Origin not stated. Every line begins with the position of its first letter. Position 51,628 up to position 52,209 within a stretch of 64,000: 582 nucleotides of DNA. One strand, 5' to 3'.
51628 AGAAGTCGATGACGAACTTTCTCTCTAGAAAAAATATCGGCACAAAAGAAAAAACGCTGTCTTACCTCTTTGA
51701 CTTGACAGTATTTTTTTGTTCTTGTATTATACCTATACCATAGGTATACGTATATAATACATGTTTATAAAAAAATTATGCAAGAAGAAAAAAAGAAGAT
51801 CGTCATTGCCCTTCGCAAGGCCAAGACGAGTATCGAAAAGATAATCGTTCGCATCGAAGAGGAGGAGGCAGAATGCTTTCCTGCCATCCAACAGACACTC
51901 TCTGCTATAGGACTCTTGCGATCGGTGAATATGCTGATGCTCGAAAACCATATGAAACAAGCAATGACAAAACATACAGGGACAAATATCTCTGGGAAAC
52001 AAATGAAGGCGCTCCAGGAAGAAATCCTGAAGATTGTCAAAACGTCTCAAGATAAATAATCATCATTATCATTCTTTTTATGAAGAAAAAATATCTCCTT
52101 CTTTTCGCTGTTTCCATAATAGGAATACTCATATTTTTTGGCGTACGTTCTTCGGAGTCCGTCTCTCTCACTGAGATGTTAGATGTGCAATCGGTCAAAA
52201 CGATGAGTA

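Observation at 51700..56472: CsoR-family repressor with textbook promoter and operator, positioned to control an MFP plus HAE-type RND efflux pair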

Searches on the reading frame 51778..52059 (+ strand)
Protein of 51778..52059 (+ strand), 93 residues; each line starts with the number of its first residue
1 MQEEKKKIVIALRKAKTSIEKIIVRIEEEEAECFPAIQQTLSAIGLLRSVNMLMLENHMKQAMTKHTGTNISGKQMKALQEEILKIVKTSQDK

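Call 3: search_protein_families(library=pfam, proteins=[window:51778-52059:+], max_evalue=0.01)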
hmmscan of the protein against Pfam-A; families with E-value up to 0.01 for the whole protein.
window:51778-52059:+ (93 aa): 1 family
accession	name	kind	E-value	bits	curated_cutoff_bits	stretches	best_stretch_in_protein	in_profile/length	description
PF02583.22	Trns_repr_metal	-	2.6e-07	31.4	22.8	1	4-86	1-75/78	Metal-sensitive transcriptional repressor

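Call 4: search_protein_families(library=ncbifam, proteins=[window:51778-52059:+], max_evalue=0.01)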
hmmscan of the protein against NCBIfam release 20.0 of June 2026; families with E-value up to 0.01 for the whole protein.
window:51778-52059:+ (93 aa): 1 family
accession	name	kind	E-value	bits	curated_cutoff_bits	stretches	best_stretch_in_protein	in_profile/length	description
NF008464.0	PRK11352.1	equivalog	4.4e-06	27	133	1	2-88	5-87/91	formaldehyde-responsive transcriptional repressor FrmR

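Call 6: find_homologous_proteins(query=window:51778-52056:+, max_evalue=0.001)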
Query window:51778-52056:+ (93 aa): 19 proteins with E <= 0.001 among 23 candidates.
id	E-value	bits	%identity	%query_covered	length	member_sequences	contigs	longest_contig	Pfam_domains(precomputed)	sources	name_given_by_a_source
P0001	1.5e-48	179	100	100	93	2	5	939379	PF02583.23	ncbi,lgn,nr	ncbi:MAG: metal-sensing transcriptional repressor [Candidatus Moranbacteria bacterium]|nr:metal-sens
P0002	3.2e-32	128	75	100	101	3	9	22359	PF02583.23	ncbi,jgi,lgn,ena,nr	ncbi:MAG TPA: hypothetical protein DHV33_02385 [Candidatus Moranbacteria bacterium]|nr:hypothetical 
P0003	1.8e-31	125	75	100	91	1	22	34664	PF02583.23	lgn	-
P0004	2.6e-30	122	70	100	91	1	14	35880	PF02583.23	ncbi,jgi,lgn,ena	jgi:DNA-binding FrmR family transcriptional regulator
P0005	4.3e-30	121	69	100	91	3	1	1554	PF02583.23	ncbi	-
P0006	1.3e-29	119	69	100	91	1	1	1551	PF02583.23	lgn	-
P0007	3.9e-29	118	71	98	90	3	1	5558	PF02583.23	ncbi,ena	ncbi:MAG: metal-sensing transcriptional repressor [Candidatus Moraniibacteriota bacterium]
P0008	1.7e-28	116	71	96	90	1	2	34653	PF02583.23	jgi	jgi:DNA-binding FrmR family transcriptional regulator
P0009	1.7e-28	116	69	96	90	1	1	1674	PF02583.23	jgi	jgi:DNA-binding FrmR family transcriptional regulator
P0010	4.3e-28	115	66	98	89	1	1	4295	PF02583.23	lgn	-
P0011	1.0e-27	113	62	98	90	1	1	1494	PF02583.23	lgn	-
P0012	4.4e-27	111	66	98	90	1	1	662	-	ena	-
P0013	6.7e-27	111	65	98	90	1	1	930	PF02583.23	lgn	-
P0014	1.5e-26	110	65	98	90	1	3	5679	PF02583.23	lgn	-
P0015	3.0e-26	109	64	98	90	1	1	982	PF02583.23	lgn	-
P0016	9.3e-26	107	62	98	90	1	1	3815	PF02583.23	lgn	-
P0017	1.3e-25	107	62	98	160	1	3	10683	PF02583.23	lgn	-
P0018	2.5e-24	103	60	98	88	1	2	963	PF02583.23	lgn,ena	-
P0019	9.6e-24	101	59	98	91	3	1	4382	PF02583.23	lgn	-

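Call 7: search_solved_structures(query=window:51778-52056:+, max_evalue=10, show_alignments=5)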
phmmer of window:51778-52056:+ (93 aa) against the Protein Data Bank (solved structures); distinct sequences matched with E-value up to 10: 10.
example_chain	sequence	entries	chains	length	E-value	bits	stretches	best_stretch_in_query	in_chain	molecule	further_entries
5lbm_A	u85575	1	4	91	0.002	22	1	3-66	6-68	Transcriptional repressor FrmR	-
3aai_A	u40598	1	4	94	0.024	18.5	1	12-68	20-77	Copper homeostasis operon regulatory protein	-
2hh7_A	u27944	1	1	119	0.054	17.4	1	12-84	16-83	Hypothetical protein CsoR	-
27rl_A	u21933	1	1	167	0.1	16.5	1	27-89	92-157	Outer surface protein C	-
5lcy_A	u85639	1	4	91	0.13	16.2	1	3-65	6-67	Frmr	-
5fmn_A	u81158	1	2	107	0.15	16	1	2-81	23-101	INRS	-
9l08_A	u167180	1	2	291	0.16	15.9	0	63-93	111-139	Covalently Connected Cytochrome c555 trimer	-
4m1p_A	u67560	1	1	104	0.33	14.9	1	3-81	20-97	Copper-sensitive operon repressor (CsoR)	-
8k9h_B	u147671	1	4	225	1.1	13.3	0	45-83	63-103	Acetoacetate:butyrate/acetate coenzyme A transferase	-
3szt_A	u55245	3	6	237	1.5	12.9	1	27-79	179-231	Quorum-sensing control repressor | LuxR family transcriptional regulator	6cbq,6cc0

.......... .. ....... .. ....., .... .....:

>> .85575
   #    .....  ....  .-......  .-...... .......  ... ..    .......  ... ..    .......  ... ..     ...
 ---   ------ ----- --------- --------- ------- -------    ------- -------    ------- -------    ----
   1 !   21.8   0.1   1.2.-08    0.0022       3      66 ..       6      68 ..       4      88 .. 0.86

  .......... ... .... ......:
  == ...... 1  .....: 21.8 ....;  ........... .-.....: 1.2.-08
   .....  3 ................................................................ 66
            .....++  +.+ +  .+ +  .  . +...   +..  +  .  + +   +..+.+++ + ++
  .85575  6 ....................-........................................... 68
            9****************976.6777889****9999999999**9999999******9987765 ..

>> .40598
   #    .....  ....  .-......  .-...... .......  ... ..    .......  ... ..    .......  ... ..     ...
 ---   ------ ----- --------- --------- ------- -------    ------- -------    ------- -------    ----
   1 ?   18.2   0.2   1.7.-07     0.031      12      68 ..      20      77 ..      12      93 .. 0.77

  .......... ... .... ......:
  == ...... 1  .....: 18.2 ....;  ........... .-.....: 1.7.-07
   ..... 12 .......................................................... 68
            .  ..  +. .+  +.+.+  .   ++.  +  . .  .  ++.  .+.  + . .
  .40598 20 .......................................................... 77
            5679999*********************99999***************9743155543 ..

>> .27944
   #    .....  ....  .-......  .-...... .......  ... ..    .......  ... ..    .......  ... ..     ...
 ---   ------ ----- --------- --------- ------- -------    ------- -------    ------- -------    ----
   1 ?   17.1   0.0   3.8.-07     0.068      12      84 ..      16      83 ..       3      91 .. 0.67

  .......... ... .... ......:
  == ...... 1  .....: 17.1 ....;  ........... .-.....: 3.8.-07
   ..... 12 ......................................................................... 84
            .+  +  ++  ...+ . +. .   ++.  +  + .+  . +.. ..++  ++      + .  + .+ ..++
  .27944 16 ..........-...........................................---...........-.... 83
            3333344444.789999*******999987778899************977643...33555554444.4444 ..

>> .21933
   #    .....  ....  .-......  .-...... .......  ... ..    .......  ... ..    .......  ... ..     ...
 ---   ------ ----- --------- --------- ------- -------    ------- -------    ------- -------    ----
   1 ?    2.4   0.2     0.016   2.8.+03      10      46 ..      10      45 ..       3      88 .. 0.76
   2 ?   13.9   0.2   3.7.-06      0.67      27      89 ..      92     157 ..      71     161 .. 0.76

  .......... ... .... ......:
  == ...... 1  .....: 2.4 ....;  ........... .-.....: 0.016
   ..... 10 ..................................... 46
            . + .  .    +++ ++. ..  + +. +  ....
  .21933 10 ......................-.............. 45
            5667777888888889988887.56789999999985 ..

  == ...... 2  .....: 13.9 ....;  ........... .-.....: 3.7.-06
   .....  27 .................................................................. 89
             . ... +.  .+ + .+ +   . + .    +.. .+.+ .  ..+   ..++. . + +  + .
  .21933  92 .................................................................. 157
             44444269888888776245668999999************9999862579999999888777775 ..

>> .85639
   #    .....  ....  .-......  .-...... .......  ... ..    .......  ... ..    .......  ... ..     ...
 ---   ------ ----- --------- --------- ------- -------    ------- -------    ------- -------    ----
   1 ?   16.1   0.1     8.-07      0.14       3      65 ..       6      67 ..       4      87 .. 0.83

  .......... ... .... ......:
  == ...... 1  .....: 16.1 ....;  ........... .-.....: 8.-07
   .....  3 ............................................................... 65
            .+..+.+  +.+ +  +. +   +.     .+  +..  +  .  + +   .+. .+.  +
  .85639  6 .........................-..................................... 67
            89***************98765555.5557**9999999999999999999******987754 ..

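Call 9: find_encoding_contigs(protein=P0004, flank=8000, max_places=4)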
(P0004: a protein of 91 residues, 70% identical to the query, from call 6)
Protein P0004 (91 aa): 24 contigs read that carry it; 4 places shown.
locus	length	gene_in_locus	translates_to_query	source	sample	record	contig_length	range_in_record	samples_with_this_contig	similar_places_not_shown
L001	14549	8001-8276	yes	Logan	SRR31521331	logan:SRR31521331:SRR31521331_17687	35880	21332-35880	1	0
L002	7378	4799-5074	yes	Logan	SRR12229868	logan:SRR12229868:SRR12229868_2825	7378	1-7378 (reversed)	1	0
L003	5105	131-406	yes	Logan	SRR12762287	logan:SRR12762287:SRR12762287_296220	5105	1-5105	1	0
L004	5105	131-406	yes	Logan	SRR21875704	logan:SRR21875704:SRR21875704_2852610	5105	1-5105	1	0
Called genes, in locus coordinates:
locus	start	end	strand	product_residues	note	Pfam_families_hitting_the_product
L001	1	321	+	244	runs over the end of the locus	PF03808:Glyco_tran_WecG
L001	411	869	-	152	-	-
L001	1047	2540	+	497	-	PF00749:tRNA-synt_1c, PF19269:Anticodon_2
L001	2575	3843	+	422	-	PF26095:CC_Bre1 (faint), PF01551:Peptidase_M23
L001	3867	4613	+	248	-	PF02129:Peptidase_S15 (faint), PF00326:Peptidase_S9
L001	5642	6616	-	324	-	PF00990:GGDEF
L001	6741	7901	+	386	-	PF12705:PDDEXK_1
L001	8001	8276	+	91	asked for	PF02583:Trns_repr_metal (weak)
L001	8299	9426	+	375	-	PF25917:BSH_RND (weak), PF25973:BSH_CzcB, PF25989:YknX_C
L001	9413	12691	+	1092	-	PF00873:ACR_tran, PF03176:MMPL (faint)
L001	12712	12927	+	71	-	-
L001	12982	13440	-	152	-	-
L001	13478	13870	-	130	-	PF01814:Hemerythrin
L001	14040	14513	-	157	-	-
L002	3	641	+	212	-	?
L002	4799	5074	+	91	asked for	PF02583:Trns_repr_metal (weak)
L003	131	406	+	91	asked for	PF02583:Trns_repr_metal (weak)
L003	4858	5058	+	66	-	PF11127:YgaP-like_TM (weak)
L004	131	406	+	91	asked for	PF02583:Trns_repr_metal (weak)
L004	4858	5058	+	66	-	PF11127:YgaP-like_TM (weak)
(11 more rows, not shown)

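Call 12: find_encoding_contigs(protein=P0017, flank=8000, max_places=3)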
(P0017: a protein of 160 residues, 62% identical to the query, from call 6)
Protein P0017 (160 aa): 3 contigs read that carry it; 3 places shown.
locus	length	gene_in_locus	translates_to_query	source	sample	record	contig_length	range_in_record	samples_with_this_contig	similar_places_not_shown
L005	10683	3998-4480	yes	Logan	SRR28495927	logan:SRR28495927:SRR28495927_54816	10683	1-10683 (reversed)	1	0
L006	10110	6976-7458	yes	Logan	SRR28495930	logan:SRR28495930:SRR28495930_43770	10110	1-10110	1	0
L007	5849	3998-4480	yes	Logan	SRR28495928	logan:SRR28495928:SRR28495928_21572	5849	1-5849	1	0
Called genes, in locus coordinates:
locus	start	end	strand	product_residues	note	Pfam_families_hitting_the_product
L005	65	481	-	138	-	PF13473:Cupredoxin_1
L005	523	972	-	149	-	-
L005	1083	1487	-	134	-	PF00293:NUDIX, PF14815:NUDIX_4 (weak)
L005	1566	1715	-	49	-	-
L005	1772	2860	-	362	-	PF13784:Fic_N, PF02661:Fic, PF21248:SoFic-like_C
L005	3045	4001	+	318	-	PF01551:Peptidase_M23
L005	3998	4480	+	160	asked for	PF02583:Trns_repr_metal (weak)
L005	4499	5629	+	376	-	PF25917:BSH_RND, PF25919:BSH_CusB (faint), PF25967:RND-MFP_C (faint), PF25973:BSH_CzcB, PF25975:CzcB_C (weak), PF25989:YknX_C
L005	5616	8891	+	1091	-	PF00873:ACR_tran, PF03176:MMPL (faint)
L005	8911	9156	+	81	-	PF11127:YgaP-like_TM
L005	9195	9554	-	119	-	-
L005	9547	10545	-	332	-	-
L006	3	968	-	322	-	?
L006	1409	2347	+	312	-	PF02899:Phage_int_SAM_1, PF13495:Phage_int_SAM_4 (faint), PF00589:Phage_integrase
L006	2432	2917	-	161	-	PF05014:Nuc_deoxyrib_tr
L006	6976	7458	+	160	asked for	PF02583:Trns_repr_metal (weak)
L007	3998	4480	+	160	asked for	PF02583:Trns_repr_metal (weak)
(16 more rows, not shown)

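Call 13: find_encoding_contigs(protein=P0019, flank=8000, max_places=3)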
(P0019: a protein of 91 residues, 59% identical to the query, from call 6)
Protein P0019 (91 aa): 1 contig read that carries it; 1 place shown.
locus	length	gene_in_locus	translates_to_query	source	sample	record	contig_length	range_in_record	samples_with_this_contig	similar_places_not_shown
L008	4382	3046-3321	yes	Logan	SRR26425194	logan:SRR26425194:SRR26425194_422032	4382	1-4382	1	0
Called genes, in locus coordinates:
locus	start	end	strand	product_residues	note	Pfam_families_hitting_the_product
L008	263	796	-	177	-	-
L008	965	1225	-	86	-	-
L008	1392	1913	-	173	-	-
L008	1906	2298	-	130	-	-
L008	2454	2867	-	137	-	PF08327:AHSA1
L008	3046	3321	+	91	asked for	PF02583:Trns_repr_metal (weak)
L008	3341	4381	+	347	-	?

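Call 16: find_encoding_contigs(protein=P0008, flank=8000, max_places=2)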
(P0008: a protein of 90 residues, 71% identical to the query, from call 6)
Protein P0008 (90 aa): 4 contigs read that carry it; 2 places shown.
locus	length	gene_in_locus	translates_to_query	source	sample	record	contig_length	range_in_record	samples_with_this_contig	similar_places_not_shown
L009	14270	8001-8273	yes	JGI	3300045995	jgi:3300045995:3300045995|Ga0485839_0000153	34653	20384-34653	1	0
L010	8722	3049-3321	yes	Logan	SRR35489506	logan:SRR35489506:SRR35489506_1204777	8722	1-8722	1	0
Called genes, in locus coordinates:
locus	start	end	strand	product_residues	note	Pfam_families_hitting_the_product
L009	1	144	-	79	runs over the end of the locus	-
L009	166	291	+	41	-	-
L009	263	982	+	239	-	PF03808:Glyco_tran_WecG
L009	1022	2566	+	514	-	PF00749:tRNA-synt_1c, PF19269:Anticodon_2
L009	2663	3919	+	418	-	PF01551:Peptidase_M23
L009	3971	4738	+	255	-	PF02129:Peptidase_S15 (faint), PF00326:Peptidase_S9 (weak)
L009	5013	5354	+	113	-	-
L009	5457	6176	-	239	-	PF00990:GGDEF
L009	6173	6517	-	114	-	-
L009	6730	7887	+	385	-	PF12705:PDDEXK_1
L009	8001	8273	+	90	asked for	PF02583:Trns_repr_metal (weak)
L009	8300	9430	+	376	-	PF25919:BSH_CusB (faint), PF25917:BSH_RND, PF25973:BSH_CzcB, PF25967:RND-MFP_C (faint), PF25989:YknX_C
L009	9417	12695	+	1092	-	PF00873:ACR_tran, PF03176:MMPL (faint)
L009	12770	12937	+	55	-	-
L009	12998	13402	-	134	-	PF01814:Hemerythrin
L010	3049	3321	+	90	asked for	PF02583:Trns_repr_metal (weak)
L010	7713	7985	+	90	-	PF11127:YgaP-like_TM (weak)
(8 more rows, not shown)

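Call 17: find_encoding_contigs(protein=P0003, flank=8000, max_places=3)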
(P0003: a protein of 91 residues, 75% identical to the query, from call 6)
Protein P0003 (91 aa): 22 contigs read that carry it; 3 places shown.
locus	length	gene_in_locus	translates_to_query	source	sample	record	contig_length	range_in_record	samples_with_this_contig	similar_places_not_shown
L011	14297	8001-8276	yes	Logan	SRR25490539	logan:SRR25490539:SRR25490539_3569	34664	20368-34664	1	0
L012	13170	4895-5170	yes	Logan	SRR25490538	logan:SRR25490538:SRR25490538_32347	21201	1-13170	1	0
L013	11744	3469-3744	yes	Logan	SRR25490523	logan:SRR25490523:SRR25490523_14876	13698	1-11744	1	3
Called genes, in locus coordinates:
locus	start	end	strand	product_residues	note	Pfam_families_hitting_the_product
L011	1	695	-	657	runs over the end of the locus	PF17764:PriA_3primeBD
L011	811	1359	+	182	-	PF02834:LigT_PEase, PF10469:AKAP7_NLS (weak), PF13563:2_5_RNA_ligase2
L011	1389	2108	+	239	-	PF03808:Glyco_tran_WecG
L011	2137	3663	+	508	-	PF00749:tRNA-synt_1c, PF19269:Anticodon_2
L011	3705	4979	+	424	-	PF01551:Peptidase_M23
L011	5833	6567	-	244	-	PF00990:GGDEF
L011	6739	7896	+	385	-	PF12705:PDDEXK_1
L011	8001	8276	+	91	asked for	PF02583:Trns_repr_metal (weak)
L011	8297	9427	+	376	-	PF25919:BSH_CusB (faint), PF25917:BSH_RND, PF25973:BSH_CzcB, PF25989:YknX_C (weak)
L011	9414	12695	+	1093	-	PF00873:ACR_tran, PF03176:MMPL (faint)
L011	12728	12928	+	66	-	PF11127:YgaP-like_TM (weak)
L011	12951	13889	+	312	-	PF00535:Glycos_transf_2, PF10111:Glyco_tranf_2_2 (weak)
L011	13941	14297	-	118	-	?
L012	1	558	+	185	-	?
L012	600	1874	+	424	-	PF01551:Peptidase_M23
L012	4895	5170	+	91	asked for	PF02583:Trns_repr_metal (weak)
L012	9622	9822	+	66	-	PF11127:YgaP-like_TM (weak)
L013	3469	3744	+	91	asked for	PF02583:Trns_repr_metal (weak)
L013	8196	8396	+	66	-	PF11127:YgaP-like_TM (weak)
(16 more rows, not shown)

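Call 19: find_related_loci(query=A1, collection=genome_contigs, flank=8000)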
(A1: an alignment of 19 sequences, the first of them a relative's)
Query A1 (93 aa) in genome_contigs; peptide patterns used: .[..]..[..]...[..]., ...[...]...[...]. (x = any residue, [..] = any of these).
18 stretches matched a pattern; 9 encode a relative of the query (tblastn E <= 1e-3); 9 distinct loci.
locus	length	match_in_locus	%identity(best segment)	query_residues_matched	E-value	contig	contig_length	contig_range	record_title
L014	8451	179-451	75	1-93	2e-41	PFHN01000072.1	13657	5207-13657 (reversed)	MAG: Candidatus Moranbacteria bacterium CG_4_8_14_3_um_filter_41_13 CG_4_8_14_3_um_filter_scaffold_1659_c, whole genome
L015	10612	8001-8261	65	5-93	7e-34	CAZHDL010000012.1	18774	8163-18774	MAG TPA_asm: uncultured Bdellovibrionales bacterium isolate SRP219642_co10_72 genome assembly, contig: NODE_2737_length_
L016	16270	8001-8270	60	3-93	4e-32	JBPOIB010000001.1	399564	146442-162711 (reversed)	MAG: Candidatus Moraniibacteriota bacterium isolate MAG_655 c_000000434175, whole genome shotgun sequence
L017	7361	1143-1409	57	3-93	6e-31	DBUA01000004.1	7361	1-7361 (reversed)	MAG TPA_asm: Candidatus Moranbacteria bacterium UBA1302 UBA1302_contig_5083, whole genome shotgun sequence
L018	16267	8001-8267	57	3-93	8e-30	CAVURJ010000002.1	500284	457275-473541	MAG: Candidatus Moranbacteria bacterium isolate MFD09730.bin.1.17 genome assembly, contig: contig_29309, whole genome sh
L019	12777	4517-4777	54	5-93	2e-27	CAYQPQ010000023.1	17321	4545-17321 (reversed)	MAG TPA_asm: uncultured Bdellovibrionales bacterium isolate SRP278252_co1_435 genome assembly, contig: NODE_5617_length_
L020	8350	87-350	52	4-93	3e-26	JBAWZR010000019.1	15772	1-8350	MAG: Candidatus Moraniibacteriota bacterium isolate ELA120 MAG120_19, whole genome shotgun sequence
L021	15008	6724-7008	42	1-93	9e-21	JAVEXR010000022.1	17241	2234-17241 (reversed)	MAG: Candidatus Moraniibacteriota bacterium isolate BF4_177 NODE_10143_length_17241_cov_8.312668_Biofilm4, whole genome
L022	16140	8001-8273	68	1-93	1e-38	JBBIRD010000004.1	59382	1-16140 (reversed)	MAG: Candidatus Moraniibacteriota bacterium isolate SLS170214_bin_341 NODE_76_length_59382_cov_5.969103, whole genome sh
